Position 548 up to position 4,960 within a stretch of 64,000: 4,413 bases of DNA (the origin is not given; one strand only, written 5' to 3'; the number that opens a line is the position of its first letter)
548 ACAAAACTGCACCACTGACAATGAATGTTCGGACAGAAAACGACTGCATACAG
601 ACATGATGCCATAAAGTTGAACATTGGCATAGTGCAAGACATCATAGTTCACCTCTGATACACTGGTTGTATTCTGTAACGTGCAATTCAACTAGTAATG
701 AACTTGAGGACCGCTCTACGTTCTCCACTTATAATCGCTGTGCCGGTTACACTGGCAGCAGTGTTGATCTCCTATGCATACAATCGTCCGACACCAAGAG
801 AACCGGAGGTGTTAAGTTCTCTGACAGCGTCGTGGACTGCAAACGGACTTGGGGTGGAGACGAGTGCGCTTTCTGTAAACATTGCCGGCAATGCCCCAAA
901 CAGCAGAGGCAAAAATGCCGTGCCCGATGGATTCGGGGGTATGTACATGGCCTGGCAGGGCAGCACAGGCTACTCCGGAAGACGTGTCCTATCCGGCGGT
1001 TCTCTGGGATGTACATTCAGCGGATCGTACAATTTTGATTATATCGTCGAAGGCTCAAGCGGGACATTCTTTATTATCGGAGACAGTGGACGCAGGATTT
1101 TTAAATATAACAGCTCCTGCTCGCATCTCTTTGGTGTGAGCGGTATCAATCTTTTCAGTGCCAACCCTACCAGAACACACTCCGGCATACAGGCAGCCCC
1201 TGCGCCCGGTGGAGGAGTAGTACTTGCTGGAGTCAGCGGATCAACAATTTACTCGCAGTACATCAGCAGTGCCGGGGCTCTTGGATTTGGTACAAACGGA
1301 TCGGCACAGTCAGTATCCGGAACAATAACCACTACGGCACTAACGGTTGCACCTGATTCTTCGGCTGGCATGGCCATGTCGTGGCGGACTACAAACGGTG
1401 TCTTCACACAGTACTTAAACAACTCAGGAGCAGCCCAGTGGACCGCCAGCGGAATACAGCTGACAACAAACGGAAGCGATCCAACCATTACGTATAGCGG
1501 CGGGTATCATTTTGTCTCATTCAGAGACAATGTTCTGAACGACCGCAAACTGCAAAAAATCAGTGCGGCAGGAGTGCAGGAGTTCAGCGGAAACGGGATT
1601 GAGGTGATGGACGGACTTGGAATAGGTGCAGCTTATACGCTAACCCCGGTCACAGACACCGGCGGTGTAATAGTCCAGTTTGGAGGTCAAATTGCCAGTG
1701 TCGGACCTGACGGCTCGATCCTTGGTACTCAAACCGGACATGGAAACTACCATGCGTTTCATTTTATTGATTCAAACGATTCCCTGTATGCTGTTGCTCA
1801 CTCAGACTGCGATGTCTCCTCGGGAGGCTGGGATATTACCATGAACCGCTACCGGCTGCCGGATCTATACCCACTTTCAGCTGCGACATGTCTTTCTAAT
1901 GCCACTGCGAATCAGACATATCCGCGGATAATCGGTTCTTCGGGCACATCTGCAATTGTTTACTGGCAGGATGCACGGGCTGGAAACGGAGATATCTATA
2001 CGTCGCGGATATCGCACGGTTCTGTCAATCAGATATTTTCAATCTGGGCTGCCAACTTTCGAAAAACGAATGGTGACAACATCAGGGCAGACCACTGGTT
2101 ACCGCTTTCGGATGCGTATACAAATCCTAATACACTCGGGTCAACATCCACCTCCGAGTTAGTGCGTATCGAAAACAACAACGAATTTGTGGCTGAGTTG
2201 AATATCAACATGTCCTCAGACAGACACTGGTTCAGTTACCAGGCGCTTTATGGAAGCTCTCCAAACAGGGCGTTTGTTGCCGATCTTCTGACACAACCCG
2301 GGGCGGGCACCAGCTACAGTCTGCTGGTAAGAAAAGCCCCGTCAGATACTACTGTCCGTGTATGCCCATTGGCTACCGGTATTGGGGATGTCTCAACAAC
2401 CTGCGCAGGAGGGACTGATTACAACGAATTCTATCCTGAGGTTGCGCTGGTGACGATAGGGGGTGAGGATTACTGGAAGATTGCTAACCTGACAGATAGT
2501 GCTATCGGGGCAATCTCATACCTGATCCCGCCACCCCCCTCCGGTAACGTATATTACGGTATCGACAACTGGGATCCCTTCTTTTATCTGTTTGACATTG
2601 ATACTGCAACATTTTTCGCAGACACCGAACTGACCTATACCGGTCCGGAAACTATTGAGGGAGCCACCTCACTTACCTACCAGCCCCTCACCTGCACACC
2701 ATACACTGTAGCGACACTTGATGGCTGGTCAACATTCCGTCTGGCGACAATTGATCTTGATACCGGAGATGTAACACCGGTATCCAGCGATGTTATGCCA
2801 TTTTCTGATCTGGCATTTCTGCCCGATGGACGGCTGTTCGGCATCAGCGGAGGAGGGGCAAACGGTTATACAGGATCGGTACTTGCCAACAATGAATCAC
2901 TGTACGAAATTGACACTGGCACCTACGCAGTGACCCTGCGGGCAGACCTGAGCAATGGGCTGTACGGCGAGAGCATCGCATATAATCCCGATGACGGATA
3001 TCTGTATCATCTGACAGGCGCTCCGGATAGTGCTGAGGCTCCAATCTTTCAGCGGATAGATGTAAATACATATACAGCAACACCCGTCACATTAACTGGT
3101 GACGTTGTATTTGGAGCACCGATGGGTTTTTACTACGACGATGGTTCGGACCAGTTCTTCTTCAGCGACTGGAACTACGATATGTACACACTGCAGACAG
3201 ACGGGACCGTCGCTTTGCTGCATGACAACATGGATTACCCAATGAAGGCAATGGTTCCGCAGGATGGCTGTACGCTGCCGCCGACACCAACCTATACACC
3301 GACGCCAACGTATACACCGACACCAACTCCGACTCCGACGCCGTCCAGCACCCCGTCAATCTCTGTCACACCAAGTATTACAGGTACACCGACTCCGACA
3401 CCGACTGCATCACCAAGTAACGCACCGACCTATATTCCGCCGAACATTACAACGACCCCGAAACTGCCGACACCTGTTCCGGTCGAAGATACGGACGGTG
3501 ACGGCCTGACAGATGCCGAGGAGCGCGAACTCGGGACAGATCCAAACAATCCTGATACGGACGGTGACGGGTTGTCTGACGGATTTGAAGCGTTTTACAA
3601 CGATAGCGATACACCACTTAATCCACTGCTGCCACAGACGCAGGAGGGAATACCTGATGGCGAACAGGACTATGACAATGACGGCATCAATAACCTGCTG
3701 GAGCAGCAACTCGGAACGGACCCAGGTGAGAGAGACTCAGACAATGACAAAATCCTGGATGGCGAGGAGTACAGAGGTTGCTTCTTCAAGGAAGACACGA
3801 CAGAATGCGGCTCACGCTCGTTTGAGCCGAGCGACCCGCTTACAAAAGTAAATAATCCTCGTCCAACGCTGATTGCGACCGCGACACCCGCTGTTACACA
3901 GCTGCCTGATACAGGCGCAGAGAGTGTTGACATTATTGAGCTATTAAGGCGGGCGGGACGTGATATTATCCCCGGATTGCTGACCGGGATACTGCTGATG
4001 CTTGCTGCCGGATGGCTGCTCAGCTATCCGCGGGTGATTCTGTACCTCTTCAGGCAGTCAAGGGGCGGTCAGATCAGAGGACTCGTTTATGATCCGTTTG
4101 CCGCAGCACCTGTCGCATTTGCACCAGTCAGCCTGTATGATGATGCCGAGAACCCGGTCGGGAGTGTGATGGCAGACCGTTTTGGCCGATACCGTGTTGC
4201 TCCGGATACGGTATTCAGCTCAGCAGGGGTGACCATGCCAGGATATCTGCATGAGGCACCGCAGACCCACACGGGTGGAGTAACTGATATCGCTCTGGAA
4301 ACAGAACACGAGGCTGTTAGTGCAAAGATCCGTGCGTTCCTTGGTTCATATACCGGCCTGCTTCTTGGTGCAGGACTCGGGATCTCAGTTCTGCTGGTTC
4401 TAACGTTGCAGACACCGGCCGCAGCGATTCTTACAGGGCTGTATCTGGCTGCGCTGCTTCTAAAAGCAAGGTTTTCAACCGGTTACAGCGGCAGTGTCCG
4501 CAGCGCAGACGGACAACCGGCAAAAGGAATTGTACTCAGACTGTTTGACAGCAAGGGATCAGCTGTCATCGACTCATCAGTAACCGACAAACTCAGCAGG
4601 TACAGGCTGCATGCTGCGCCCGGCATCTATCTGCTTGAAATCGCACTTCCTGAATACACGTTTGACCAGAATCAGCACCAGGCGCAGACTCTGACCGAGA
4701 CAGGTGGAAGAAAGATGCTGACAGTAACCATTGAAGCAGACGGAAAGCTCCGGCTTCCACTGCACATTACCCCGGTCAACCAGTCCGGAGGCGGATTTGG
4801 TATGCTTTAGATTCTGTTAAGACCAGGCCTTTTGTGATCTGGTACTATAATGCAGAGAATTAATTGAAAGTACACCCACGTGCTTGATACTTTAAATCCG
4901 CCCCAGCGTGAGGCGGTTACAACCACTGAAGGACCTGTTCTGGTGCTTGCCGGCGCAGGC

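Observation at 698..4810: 1370-aa surface protein with an internal LPDTG-plus-TM signal followed by extra Cna-B/CarboxypepD_reg-like domains and Ca-binding TSP3-type repeats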

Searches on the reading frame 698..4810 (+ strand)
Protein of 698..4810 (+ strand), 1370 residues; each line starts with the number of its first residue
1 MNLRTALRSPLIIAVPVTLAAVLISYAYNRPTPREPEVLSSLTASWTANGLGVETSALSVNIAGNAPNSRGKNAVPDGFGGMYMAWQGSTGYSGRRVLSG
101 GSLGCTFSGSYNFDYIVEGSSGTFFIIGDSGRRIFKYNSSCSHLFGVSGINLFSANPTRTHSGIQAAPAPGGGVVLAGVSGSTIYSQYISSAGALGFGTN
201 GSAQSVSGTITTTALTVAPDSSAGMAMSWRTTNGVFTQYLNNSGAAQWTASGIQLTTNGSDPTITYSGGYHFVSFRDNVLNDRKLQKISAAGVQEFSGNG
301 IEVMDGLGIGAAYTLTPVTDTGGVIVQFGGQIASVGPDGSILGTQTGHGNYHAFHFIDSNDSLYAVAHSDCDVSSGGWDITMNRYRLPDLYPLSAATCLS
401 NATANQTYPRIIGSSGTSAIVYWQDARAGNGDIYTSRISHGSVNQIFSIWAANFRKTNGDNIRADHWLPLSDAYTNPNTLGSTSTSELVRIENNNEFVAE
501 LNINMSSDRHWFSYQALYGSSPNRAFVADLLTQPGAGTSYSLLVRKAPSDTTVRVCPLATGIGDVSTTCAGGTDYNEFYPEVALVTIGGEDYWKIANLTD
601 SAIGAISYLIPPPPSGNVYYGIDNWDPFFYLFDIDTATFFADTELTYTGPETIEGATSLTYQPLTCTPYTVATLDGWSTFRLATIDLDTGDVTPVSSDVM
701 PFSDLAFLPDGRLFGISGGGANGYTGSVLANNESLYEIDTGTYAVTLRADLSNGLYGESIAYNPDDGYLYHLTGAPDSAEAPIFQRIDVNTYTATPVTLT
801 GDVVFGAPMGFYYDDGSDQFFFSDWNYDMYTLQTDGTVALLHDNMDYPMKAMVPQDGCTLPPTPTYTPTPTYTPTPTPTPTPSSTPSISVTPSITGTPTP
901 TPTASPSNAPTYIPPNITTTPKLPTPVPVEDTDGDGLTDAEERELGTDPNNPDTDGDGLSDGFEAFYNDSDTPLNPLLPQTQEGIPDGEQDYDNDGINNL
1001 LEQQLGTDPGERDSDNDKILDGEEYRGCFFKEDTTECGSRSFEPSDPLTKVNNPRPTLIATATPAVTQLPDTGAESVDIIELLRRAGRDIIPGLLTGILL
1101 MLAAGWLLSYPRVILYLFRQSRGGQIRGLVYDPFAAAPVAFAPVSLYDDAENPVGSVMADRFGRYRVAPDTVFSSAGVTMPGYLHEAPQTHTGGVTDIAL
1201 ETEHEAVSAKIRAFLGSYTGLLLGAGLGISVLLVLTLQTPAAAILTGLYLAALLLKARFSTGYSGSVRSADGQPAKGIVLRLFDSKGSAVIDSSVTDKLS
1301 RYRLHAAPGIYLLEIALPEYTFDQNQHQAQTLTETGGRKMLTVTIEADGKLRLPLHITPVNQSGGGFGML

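Call 4: search_protein_families(library=pfam, proteins=[window:698-4807:+], max_evalue=1)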
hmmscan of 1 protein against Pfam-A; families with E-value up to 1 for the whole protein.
window:698-4807:+ (1370 aa): 3 families
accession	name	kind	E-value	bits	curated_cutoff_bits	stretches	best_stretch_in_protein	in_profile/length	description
PF18884.5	TSP3_bac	-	1.3e-10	41.3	25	3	931-952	1-22/22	Bacterial TSP3 repeat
PF13620.12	CarboxypepD_reg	-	2.6e-09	37.7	32.3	2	1125-1169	1-44/82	Carboxypeptidase regulatory-like domain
PF06427.17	UDP-g_GGTase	-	0.0045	17.5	26.2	1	1269-1316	7-54/108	UDP-glucose:Glycoprotein Glucosyltransferase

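Call 5: search_protein_families(library=ncbifam, proteins=[window:698-4807:+], max_evalue=1)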
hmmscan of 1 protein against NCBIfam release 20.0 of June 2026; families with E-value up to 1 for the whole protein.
window:698-4807:+ (1370 aa): 3 families
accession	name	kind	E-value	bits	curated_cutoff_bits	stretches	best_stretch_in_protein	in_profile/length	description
NF033765.2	gliding_CglD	equivalog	1.1e-11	43.3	400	1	930-1040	206-315/1124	adventurous gliding motility lipoprotein CglD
NF047639.1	throspo3_MtsD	equivalog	3.7e-05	22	800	1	929-1015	458-533/651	cell-cell cohesion protein MtsD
TIGR04275.1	beta_prop_Msarc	repeat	0.68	9.7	85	1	400-434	5-34/40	beta-propeller repeat protein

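Call 10: find_encoding_contigs(protein=window:698-4810:+, flank=10000, max_places=6)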
Protein window:698-4810:+ (1370 aa): 3 contigs read that carry it; 2 places shown.
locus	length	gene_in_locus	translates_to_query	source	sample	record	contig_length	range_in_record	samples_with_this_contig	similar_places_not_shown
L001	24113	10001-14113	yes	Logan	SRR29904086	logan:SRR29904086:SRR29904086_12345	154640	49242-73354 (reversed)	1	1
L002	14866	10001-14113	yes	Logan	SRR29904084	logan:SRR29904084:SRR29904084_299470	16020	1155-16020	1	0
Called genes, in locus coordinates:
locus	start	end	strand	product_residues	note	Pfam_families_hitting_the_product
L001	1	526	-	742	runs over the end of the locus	PF17854:FtsK_alpha, PF01580:FtsK_SpoIIIE, PF09397:FtsK_gamma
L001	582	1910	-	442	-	PF08275:DNAG_N, PF13662:Toprim_4, PF01751:Toprim, PF13155:Toprim_2, PF10410:DnaB_bind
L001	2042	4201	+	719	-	PF03485:Arg_tRNA_synt_N, PF00750:tRNA-synt_1d, PF05746:DALR_1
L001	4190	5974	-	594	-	PF01841:Transglut_core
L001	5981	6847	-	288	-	PF13620:CarboxypepD_reg, PF13715:CarbopepD_reg_2 (faint)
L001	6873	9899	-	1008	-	PF18884:TSP3_bac (weak)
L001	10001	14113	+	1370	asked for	-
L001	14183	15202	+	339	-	PF00580:UvrD-helicase, PF13245:AAA_19, PF13604:AAA_30 (faint), PF13361:UvrD_C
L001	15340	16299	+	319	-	PF13361:UvrD_C, PF13538:UvrD_C_2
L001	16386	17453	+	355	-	-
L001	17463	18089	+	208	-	-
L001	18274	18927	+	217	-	-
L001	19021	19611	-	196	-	PF02388:FemAB (weak), PF13480:Acetyltransf_6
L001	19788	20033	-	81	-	-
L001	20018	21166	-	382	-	PF01041:DegT_DnrJ_EryC1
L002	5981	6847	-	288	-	PF13620:CarboxypepD_reg, PF13715:CarbopepD_reg_2 (faint)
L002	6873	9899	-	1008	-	PF18884:TSP3_bac (weak)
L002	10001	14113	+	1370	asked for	-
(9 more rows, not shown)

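Call 43: find_homologous_proteins(query=window:698-4807:+, max_evalue=1e-10)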
Query window:698-4807:+ (1370 aa): 10 proteins with E <= 1e-10 among 8000 candidates.
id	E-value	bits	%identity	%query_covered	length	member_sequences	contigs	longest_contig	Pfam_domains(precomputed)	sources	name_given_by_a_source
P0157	2.8e-21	93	25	30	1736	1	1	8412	PF13860.13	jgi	jgi:hypothetical protein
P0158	1.9e-18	84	26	30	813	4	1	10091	PF13860.13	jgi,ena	jgi:hypothetical protein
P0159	4.4e-18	82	25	31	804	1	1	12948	PF18962.8,PF07403.17,PF13860.13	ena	-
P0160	4.7e-18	82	25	30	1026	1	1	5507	PF07372.18,PF13860.13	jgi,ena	jgi:hypothetical protein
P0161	6.3e-17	79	25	29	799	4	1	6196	-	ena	-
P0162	3.9e-12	63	28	25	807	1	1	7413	-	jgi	jgi:hypothetical protein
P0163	8.1e-12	62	25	28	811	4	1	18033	PF13860.13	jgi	jgi:hypothetical protein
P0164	2.0e-11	60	27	28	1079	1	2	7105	-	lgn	-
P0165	3.5e-11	59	26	29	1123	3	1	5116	PF03640.21,PF13585.13,PF14061.13,PF18962.8,PF07403.17,PF13860.13,PF06832.19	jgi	jgi:hypothetical protein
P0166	9.1e-11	58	26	29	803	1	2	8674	PF13860.13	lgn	-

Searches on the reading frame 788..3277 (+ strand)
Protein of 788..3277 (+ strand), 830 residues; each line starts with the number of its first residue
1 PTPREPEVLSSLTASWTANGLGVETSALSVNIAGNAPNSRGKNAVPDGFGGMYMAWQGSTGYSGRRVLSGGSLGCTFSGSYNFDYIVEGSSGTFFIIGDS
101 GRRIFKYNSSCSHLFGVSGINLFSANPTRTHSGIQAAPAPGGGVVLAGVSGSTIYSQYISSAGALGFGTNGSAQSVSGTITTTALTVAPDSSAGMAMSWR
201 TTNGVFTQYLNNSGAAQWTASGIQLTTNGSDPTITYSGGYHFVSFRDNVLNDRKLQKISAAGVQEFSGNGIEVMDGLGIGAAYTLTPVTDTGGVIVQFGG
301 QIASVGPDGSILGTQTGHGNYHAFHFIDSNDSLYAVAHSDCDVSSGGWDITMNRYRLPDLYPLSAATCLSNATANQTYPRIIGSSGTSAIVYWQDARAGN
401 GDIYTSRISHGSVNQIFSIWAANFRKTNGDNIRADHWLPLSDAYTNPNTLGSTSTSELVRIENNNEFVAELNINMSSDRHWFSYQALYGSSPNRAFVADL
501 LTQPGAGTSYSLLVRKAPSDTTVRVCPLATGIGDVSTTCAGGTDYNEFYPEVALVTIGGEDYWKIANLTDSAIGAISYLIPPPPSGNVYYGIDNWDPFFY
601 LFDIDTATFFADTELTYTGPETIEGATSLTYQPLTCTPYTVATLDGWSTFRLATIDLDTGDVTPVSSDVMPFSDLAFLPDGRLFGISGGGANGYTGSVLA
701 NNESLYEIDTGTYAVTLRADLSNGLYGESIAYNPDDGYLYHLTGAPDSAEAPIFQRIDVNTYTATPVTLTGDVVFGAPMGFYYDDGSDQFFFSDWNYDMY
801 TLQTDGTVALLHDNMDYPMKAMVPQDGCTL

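Call 70: find_related_loci(query=A4, collection=metagenome_contigs, flank=10000)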
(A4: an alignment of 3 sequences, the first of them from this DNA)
Query A4 (830 aa) in metagenome_contigs; peptide patterns used: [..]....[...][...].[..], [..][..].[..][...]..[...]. (x = any residue, [..] = any of these).
123 stretches matched a pattern, but none encodes a relative of the query by tblastn (E <= 1e-3).
